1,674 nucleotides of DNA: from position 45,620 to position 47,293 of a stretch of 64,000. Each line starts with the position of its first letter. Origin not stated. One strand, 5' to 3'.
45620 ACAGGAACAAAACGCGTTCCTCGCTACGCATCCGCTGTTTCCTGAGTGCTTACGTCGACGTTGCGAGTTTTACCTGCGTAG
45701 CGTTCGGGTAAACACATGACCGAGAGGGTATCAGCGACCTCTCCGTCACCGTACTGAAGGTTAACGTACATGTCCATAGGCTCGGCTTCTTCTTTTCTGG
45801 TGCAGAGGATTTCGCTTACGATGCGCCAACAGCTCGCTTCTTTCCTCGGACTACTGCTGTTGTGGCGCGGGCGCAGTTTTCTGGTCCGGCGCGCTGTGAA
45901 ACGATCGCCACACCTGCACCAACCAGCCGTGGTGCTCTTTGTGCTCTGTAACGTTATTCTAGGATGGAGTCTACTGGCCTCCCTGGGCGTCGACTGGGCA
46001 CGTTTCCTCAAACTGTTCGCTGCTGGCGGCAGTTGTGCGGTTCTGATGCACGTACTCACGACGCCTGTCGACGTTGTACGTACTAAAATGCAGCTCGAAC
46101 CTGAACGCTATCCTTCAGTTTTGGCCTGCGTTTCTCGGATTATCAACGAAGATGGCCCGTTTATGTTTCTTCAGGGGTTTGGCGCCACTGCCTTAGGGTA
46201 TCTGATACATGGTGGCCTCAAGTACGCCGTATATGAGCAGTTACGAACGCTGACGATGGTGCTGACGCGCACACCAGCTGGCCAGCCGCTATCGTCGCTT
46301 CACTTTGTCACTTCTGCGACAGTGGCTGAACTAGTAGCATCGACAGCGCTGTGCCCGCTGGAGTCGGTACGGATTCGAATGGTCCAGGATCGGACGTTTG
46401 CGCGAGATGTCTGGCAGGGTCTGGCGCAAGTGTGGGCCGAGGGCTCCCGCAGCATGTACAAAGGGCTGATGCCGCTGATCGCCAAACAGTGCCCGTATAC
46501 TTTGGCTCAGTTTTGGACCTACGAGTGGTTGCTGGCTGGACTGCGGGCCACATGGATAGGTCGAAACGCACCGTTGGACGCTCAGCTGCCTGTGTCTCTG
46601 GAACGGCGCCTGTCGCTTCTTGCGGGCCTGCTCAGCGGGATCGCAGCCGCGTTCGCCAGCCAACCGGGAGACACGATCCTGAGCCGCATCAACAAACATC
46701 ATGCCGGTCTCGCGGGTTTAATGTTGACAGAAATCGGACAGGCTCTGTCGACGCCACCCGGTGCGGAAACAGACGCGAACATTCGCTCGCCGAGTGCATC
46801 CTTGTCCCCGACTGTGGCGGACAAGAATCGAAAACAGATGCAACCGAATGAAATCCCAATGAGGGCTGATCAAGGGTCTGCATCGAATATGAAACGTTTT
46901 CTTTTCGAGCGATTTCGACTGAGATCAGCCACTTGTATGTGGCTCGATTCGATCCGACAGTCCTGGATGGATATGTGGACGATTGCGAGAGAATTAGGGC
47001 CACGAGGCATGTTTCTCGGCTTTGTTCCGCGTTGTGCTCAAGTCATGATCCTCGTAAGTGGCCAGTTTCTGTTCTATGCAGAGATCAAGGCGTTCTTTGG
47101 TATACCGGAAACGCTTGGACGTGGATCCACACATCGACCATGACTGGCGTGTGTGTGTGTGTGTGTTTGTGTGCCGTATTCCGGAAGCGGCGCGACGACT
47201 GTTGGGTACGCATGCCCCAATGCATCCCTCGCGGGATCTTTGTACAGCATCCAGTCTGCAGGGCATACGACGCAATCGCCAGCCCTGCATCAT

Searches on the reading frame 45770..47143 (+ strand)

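Call 54: search_protein_families(library=pfam, proteins=[window:45770-47143:+], max_evalue=0.00001)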
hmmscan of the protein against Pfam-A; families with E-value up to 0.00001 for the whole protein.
window:45770-47143:+ (457 aa): 1 family
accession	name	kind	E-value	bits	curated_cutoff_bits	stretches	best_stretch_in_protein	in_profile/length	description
PF00153.32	Mito_carr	-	1.7e-42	143.5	22.3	2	76-161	2-91/96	Mitochondrial carrier protein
